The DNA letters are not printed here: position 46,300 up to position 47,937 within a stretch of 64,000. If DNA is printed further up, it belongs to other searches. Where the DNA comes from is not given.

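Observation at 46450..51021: Sensor kinase - hybrid kinase/receiver - cytochrome P450 in one co-directional unit, with paralogous membrane sensor domains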

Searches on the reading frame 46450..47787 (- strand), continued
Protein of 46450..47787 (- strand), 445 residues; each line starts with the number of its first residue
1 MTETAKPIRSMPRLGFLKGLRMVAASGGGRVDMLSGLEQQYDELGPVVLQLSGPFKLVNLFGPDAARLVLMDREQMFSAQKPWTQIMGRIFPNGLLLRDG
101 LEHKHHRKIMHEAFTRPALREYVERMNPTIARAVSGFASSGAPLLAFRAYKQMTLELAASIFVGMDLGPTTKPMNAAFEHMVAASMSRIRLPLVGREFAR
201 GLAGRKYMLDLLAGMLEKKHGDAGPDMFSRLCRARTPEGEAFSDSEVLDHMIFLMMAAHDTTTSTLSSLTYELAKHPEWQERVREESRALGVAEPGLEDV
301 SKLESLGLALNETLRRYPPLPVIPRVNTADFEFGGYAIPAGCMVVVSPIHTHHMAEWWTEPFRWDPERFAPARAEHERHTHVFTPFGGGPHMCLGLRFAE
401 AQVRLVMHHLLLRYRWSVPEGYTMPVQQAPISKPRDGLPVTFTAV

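Call 21: find_homologous_proteins(query=window:46450-47787:-, max_evalue=1e-30)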
Query window:46450-47787:- (445 aa): 4181 proteins with E <= 1e-30 among 8000 candidates; the best 120 are listed.
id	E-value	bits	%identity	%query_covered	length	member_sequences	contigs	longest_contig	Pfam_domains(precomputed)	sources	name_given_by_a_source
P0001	0.0e+0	1019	100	100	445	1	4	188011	PF00067.28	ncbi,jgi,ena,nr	ncbi:MAG TPA: cytochrome P450 [Myxococcota bacterium]|nr:cytochrome P450 [Myxococcota bacterium]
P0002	2.5e-265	898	87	99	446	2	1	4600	PF00067.28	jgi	jgi:cytochrome P450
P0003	1.2e-264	896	86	99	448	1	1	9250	PF00067.28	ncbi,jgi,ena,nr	ncbi:MAG TPA: cytochrome P450 [Myxococcota bacterium]|nr:cytochrome P450 [Myxococcota bacterium]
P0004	1.1e-262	890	86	99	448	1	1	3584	PF00067.28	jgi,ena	-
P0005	1.2e-262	890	86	99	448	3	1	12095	PF00067.28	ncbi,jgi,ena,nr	ncbi:MAG TPA: cytochrome P450 [Myxococcota bacterium]|nr:cytochrome P450 [Myxococcota bacterium]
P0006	1.3e-258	876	85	99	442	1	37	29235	PF00067.28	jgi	jgi:cytochrome P450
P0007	1.7e-258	876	85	98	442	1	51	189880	PF00067.28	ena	-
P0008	7.7e-258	874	85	99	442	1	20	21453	PF00067.28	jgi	-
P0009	1.0e-257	873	85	98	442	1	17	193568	PF00067.28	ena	-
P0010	1.5e-257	873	85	98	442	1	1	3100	PF00067.28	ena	-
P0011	7.0e-257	870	85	98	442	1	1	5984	PF00067.28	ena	-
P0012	8.6e-257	870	84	98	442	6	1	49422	PF00067.28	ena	-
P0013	5.6e-256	867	85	98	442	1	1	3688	PF00067.28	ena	-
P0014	5.4e-255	864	84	98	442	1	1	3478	PF00067.28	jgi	jgi:cytochrome P450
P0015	3.6e-253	858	82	100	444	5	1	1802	PF00067.28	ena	-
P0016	3.8e-253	858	83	98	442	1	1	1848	PF00067.28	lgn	-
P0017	1.8e-252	856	82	99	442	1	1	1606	PF00067.28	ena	-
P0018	1.8e-252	856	82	99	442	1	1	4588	PF00067.28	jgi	jgi:cytochrome P450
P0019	2.3e-252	856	82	99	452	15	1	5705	PF00067.28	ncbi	-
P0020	1.7e-250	849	83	98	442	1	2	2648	PF00067.28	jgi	jgi:cytochrome P450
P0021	1.8e-250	849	82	98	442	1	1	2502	PF00067.28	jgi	jgi:cytochrome P450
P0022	4.9e-250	848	81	99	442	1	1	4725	PF00067.28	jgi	jgi:cytochrome P450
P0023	9.4e-250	847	81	99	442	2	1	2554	PF00067.28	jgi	jgi:cytochrome P450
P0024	1.7e-249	846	81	99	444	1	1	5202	PF00067.28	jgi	jgi:cytochrome P450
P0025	4.8e-249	845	80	99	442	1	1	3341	PF00067.28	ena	-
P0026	5.3e-249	844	81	99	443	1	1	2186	PF00067.28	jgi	jgi:cytochrome P450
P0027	5.9e-249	844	82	99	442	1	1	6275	PF00067.28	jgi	jgi:cytochrome P450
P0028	1.7e-248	843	80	98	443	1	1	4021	PF00067.28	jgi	jgi:cytochrome P450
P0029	1.8e-248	843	82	99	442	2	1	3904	PF00067.28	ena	-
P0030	3.9e-248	842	80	98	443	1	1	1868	PF00067.28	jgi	jgi:cytochrome P450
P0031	4.7e-248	841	81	98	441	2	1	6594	PF00067.28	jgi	jgi:cytochrome P450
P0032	4.4e-247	838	80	98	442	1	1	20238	PF00067.28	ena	-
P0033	2.8e-246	835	79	98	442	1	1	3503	PF00067.28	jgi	jgi:cytochrome P450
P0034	3.1e-246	835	80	99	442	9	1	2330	PF00067.28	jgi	jgi:cytochrome P450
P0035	1.1e-245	834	79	98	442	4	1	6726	PF00067.28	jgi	jgi:cytochrome P450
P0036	1.8e-245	833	80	98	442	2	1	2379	PF00067.28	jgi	-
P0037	2.0e-245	833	81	98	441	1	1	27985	PF00067.28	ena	-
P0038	5.7e-245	831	79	99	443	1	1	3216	PF00067.28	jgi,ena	-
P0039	8.0e-245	831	80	99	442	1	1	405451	PF00067.28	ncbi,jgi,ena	-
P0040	1.3e-244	830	81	98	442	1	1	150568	PF00067.28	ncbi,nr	ncbi:MAG TPA: cytochrome P450 [Myxococcota bacterium]|nr:cytochrome P450 [Myxococcota bacterium]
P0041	4.1e-244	828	79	98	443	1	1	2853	PF00067.28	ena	-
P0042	4.8e-243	825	78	98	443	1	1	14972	PF00067.28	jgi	jgi:cytochrome P450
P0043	5.0e-243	825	80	98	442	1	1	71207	PF00067.28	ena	-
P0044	6.0e-243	825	79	98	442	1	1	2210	PF00067.28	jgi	jgi:cytochrome P450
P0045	2.9e-242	822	80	98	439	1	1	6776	PF00067.28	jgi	jgi:cytochrome P450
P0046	4.1e-242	822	78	98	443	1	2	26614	PF00067.28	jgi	jgi:cytochrome P450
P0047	3.3e-238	809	77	99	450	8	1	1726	PF00067.28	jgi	jgi:cytochrome P450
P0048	3.7e-226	769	76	99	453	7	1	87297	PF00067.28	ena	-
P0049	6.3e-226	768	75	99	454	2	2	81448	PF00067.28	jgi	jgi:cytochrome P450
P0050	6.2e-224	762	74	99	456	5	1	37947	PF00067.28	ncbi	-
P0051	5.1e-222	756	75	98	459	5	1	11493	PF00067.28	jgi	-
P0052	8.3e-221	752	74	99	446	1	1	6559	PF00067.28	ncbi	-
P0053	2.6e-219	747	84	84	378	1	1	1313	PF00067.28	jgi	-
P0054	4.2e-218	743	73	99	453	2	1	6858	PF00067.28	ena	-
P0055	6.8e-217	739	73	99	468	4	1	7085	PF00067.28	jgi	jgi:cytochrome P450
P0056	1.6e-216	737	73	99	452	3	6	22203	PF00067.28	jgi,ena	jgi:cytochrome P450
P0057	5.2e-216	736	70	99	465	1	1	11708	PF00067.28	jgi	jgi:cytochrome P450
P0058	1.4e-215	734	73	99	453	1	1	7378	PF00067.28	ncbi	-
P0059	6.1e-215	732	72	98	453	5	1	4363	PF00067.28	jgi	-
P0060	2.2e-214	730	71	98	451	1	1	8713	PF00067.28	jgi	jgi:cytochrome P450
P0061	6.2e-214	729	73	97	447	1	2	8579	PF00067.28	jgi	jgi:cytochrome P450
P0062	2.9e-213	727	71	99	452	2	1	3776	PF00067.28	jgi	jgi:cytochrome P450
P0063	6.1e-212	722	74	95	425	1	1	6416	PF00067.28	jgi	jgi:cytochrome P450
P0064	2.7e-211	720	71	99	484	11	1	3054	PF00067.28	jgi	jgi:cytochrome P450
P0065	3.8e-211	720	70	99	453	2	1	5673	PF00067.28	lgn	-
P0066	5.7e-211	719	70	100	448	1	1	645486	PF00067.28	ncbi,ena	-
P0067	1.4e-210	718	71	98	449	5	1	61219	PF00067.28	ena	-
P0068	2.0e-210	717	70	99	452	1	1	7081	PF00067.28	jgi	jgi:cytochrome P450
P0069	6.3e-210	716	70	98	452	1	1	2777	PF00067.28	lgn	-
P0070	1.1e-209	715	71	98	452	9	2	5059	PF00067.28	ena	-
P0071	3.5e-209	713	82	82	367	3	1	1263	PF00067.28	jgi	jgi:cytochrome P450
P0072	6.0e-209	712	70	98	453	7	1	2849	PF00067.28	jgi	jgi:cytochrome P450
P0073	2.8e-208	710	68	98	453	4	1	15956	PF00067.28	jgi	jgi:cytochrome P450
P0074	9.0e-208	709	69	98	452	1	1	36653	PF00067.28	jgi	jgi:cytochrome P450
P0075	1.4e-207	708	70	98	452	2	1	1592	PF00067.28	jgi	jgi:cytochrome P450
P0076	1.7e-206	704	70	98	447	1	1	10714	PF00067.28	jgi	jgi:cytochrome P450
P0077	2.1e-206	704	68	98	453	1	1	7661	PF00067.28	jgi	jgi:cytochrome P450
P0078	4.8e-205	700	70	98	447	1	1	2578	PF00067.28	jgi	jgi:cytochrome P450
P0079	1.1e-204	698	70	96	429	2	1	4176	PF00067.28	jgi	jgi:cytochrome P450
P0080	1.4e-203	695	83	80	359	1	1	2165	PF00067.28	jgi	jgi:cytochrome P450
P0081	2.7e-202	691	67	100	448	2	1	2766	PF00067.28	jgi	-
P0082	4.0e-200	683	67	99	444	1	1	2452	PF00067.28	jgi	jgi:cytochrome P450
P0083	6.9e-198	676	72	92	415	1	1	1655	PF00067.28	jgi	jgi:cytochrome P450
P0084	9.4e-198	676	65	100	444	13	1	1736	PF00067.28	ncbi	-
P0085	3.1e-197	674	68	99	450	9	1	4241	PF00067.28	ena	-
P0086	9.5e-197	672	67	98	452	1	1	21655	PF00067.28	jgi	-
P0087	1.0e-196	672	68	100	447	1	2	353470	PF00067.28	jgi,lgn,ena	-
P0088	1.0e-196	672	65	100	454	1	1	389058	PF00067.28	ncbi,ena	-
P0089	5.2e-196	670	68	99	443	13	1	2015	PF00067.28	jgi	-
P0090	6.3e-196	670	65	99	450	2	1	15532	PF00067.28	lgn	-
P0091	9.9e-196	669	66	99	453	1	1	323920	PF00067.28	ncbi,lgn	ncbi:MAG: cytochrome P450 [Myxococcota bacterium]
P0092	5.1e-195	667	66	98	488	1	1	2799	PF00067.28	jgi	jgi:cytochrome P450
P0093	1.6e-194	665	67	98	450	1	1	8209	PF00067.28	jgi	jgi:cytochrome P450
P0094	2.6e-194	664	68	95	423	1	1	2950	PF00067.28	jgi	jgi:cytochrome P450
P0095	3.7e-194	664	66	99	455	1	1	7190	PF00067.28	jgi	-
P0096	5.2e-194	663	68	96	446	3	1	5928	PF00067.28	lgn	-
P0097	5.2e-194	663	65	100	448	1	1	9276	PF00067.28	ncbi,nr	ncbi:MAG: cytochrome P450 [Proteobacteria bacterium]|nr:cytochrome P450 [Pseudomonadota bacterium]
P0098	1.4e-193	662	65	98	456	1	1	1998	PF00067.28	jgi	jgi:cytochrome P450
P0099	2.4e-193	661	66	99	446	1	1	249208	PF00067.28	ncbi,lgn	-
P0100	8.7e-193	659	65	98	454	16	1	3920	PF00067.28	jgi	jgi:cytochrome P450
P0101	9.1e-193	659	66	98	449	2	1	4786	PF00067.28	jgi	jgi:cytochrome P450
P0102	1.1e-192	659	66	98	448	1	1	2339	PF00067.28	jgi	jgi:cytochrome P450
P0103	2.4e-192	658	67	97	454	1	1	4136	PF00067.28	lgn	-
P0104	2.9e-192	658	66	97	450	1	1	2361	PF00067.28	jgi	jgi:cytochrome P450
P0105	4.0e-192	657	65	98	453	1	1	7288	PF00067.28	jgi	jgi:cytochrome P450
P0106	4.1e-192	657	64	99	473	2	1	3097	PF00067.28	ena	-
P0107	6.8e-192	656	65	98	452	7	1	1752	PF00067.28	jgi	jgi:cytochrome P450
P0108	1.1e-191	656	65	99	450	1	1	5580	PF00067.28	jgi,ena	-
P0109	1.1e-191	656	65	98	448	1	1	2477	PF00067.28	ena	-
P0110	1.3e-191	655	67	95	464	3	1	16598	PF00067.28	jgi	jgi:cytochrome P450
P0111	2.1e-191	655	65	98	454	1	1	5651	PF00067.28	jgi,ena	-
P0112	2.3e-191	655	63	99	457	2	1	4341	PF00067.28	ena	-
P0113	5.7e-191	653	66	97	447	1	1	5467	PF00067.28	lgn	-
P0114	7.2e-191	653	65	100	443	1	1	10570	PF00067.28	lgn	-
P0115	8.5e-191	653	66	97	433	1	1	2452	PF00067.28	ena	-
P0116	1.1e-190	652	65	98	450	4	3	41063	PF00067.28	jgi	-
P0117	1.3e-190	652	64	100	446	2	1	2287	PF00067.28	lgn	-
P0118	1.5e-190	652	66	97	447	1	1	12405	PF00067.28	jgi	jgi:cytochrome P450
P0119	1.8e-190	652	66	97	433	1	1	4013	PF00067.28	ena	-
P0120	1.8e-190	652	63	99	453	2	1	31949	PF00067.28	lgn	-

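Call 23: find_related_loci(query=A1, collection=genome_contigs, flank=10000)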
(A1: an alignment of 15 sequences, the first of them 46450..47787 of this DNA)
Query A1 (445 aa) in genome_contigs; peptide patterns used: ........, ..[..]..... (x = any residue, [..] = any of these).
599 stretches matched a pattern (row limit reached: there are more); 574 encode a relative of the query (tblastn E <= 1e-3); the best 80 are kept; 80 distinct loci.
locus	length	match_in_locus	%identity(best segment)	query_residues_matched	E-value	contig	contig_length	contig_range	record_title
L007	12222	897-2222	82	2-443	0e+0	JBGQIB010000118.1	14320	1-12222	MAG: bacterium isolate OBJ2_061818_070_59 k141_1114868_length_14320_cov_13.2529, whole genome shotgun sequence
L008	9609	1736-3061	81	2-443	0e+0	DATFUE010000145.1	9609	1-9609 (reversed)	MAG TPA_asm: Myxococcota bacterium isolate SMAG_U9429 k141_2317177, whole genome shotgun sequence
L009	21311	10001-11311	81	6-442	0e+0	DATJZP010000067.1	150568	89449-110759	MAG TPA_asm: Myxococcota bacterium isolate SMAG_U15181 k141_164140, whole genome shotgun sequence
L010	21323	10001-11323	74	2-442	0e+0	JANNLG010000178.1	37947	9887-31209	MAG: Deltaproteobacteria bacterium isolate SOY_38_metabat_195 SOY_38_k141_3180151, whole genome shotgun sequence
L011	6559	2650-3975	74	1-442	0e+0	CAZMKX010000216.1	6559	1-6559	MAG TPA_asm: uncultured Myxococcales bacterium isolate SRP173033_co1_140 genome assembly, contig: NODE_31136_length_6559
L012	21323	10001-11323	73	2-442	0e+0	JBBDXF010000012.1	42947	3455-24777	MAG: Myxococcota bacterium isolate LejiaD_71_22 Lejia_D_1503_length_42947_cov_14, whole genome shotgun sequence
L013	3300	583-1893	70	6-442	0e+0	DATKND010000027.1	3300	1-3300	MAG TPA_asm: Myxococcota bacterium isolate SMAG_U14728 k141_441521, whole genome shotgun sequence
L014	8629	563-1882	70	6-445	0e+0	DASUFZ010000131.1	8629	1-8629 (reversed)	MAG TPA_asm: Myxococcota bacterium isolate SMAG_U1392 k141_1253105, whole genome shotgun sequence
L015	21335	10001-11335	65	2-445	0e+0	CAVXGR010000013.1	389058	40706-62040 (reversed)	MAG: uncultured delta proteobacterium isolate MFD02416.bin.1.411 genome assembly, contig: contig_43363, whole genome sho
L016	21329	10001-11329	70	2-445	0e+0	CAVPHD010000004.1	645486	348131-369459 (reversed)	MAG: uncultured delta proteobacterium isolate MFD09964.bin.2.262 genome assembly, contig: contig_35735, whole genome sho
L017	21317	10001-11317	66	6-445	0e+0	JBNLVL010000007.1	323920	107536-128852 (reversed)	MAG: Myxococcota bacterium isolate JB083 k141_124837, whole genome shotgun sequence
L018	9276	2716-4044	65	3-445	0e+0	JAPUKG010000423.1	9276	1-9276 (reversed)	MAG: Proteobacteria bacterium isolate KW1-S15_187 KW1-S15_187_cg423, whole genome shotgun sequence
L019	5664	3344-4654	64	4-440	0e+0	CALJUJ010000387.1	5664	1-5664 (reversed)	MAG TPA_asm: uncultured bacterium isolate SRR7515933_bin.87_CONCOCT_v1.1_MAG genome assembly, contig: ERZ869942.8201, wh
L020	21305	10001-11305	66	8-442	0e+0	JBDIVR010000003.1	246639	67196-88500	MAG: Myxococcota bacterium isolate Bin_18 NODE_34_length_246639_cov_9.022364, whole genome shotgun sequence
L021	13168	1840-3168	61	3-445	0e+0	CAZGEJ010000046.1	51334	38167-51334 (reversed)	MAG TPA_asm: uncultured Candidatus Binatia bacterium isolate binchicken_co319_203 genome assembly, contig: NODE_858_leng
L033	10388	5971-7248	63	20-445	9e-178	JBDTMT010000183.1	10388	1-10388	MAG: bacterium isolate cluster3_bin.132 NODE_29266_length_10388_cov_6.886674, whole genome shotgun sequence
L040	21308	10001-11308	61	10-445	7e-174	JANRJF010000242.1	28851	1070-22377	MAG: Deltaproteobacteria bacterium isolate bins.329 k141_2089831, whole genome shotgun sequence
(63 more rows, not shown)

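Call 26: find_encoding_contigs(protein=P0066, flank=8000, max_places=1)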
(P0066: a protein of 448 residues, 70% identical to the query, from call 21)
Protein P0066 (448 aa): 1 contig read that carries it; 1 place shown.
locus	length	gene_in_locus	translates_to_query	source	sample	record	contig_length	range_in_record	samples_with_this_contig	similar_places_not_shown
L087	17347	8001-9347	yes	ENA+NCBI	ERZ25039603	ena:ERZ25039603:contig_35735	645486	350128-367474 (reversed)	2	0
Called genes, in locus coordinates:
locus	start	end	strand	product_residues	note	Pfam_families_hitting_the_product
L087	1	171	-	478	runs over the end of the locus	PF00512:HisKA, PF02518:HATPase_c, PF00072:Response_reg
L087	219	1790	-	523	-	-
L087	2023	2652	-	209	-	PF07238:PilZ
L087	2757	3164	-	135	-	PF01575:MaoC_dehydratas (weak)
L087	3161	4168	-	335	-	-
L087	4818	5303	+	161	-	-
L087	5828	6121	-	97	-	PF12697:Abhydrolase_6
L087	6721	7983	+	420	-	PF01041:DegT_DnrJ_EryC1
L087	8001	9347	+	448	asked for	PF00067:p450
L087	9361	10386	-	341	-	PF13472:Lipase_GDSL_2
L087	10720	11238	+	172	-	PF00440:TetR_N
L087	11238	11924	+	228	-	PF11583:AurF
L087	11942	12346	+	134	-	-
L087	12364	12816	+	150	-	PF02566:OsmC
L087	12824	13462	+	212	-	PF01841:Transglut_core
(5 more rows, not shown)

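Call 27: find_encoding_contigs(protein=P0050, flank=8000, max_places=1)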
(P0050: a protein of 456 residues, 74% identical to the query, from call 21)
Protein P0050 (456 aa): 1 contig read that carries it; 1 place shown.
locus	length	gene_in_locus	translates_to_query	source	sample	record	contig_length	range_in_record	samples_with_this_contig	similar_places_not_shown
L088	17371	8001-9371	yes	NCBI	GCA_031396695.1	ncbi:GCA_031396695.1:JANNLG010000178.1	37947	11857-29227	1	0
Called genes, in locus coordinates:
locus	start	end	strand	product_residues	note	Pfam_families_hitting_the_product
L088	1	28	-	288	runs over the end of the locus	PF04909:Amidohydro_2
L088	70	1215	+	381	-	PF02515:CoA_transf_3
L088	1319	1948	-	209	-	PF07238:PilZ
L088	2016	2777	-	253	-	PF00106:adh_short, PF08659:KR, PF23441:SDR (weak), PF13561:adh_short_C2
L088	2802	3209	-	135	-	PF01575:MaoC_dehydratas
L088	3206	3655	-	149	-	PF13452:FAS1_DH_region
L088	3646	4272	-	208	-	PF13263:PHP_C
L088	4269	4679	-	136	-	PF12172:zf-ChsH2, PF01796:OB_ChsH2_C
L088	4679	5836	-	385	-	PF02803:Thiolase_C (weak), PF22691:Thiolase_C_1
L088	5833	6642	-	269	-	PF00561:Abhydrolase_1, PF00975:Thioesterase (weak), PF12146:Hydrolase_4, PF12697:Abhydrolase_6, PF03096:Ndr (faint)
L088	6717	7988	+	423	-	PF01041:DegT_DnrJ_EryC1, PF01212:Beta_elim_lyase (weak), PF00155:Aminotran_1_2 (weak)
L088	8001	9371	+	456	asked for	PF00067:p450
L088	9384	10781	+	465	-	PF03062:MBOAT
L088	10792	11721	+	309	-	-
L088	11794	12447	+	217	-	PF00440:TetR_N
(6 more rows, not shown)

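Call 28: find_encoding_contigs(protein=P0088, flank=8000, max_places=1)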
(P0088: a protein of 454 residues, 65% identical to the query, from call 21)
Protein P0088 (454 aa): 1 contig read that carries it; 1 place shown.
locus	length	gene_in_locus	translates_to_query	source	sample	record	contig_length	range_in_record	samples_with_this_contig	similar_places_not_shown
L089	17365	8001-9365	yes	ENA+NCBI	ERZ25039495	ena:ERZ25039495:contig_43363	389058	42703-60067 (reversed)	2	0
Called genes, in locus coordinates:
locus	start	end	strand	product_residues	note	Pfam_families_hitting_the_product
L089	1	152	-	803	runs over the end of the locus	PF12228:DUF3604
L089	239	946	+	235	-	PF00149:Metallophos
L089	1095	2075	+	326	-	PF00389:2-Hacid_dh, PF02826:2-Hacid_dh_C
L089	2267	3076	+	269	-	PF01261:AP_endonuc_2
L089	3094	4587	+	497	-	PF00724:Oxidored_FMN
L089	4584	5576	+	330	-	PF06187:DUF993 (weak)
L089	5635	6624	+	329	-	PF05951:Peptidase_M15_2, PF08291:Peptidase_M15_3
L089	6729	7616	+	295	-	PF00685:Sulfotransfer_1, PF13469:Sulfotransfer_3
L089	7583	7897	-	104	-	PF03992:ABM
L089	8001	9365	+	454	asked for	PF00067:p450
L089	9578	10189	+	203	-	PF03551:PadR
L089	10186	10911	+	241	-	PF00005:ABC_tran, PF13304:AAA_21 (faint)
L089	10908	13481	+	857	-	PF12704:MacB_PCD, PF02687:FtsX, PF12704:MacB_PCD, PF02687:FtsX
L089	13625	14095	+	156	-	PF04075:F420H2_quin_red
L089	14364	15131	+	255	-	PF00480:ROK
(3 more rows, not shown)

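Call 67: find_encoding_contigs(protein=P0048, flank=8000, max_places=1)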
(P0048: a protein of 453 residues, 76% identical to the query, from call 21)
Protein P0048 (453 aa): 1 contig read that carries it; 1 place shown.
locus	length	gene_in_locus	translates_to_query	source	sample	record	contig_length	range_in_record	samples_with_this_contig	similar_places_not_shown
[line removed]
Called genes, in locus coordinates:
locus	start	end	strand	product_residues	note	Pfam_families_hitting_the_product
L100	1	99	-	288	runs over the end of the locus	PF04909:Amidohydro_2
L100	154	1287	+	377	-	PF02515:CoA_transf_3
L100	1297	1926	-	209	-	PF07238:PilZ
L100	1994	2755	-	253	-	PF00106:adh_short, PF08659:KR (weak), PF13561:adh_short_C2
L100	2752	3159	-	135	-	PF01575:MaoC_dehydratas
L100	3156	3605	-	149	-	PF13452:FAS1_DH_region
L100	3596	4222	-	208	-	PF13263:PHP_C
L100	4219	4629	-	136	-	PF12172:zf-ChsH2, PF01796:OB_ChsH2_C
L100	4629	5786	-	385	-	PF02803:Thiolase_C (faint), PF22691:Thiolase_C_1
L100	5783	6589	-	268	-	PF00561:Abhydrolase_1, PF00975:Thioesterase (weak), PF12146:Hydrolase_4, PF12697:Abhydrolase_6, PF03096:Ndr (faint)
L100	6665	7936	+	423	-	PF01041:DegT_DnrJ_EryC1, PF00155:Aminotran_1_2 (weak), PF01212:Beta_elim_lyase (weak)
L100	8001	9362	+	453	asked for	PF00067:p450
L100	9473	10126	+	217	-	PF00440:TetR_N, PF16925:TetR_C_13 (faint)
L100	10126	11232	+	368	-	PF11583:AurF, PF11266:Ald_deCOase (weak)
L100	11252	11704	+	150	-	PF02566:OsmC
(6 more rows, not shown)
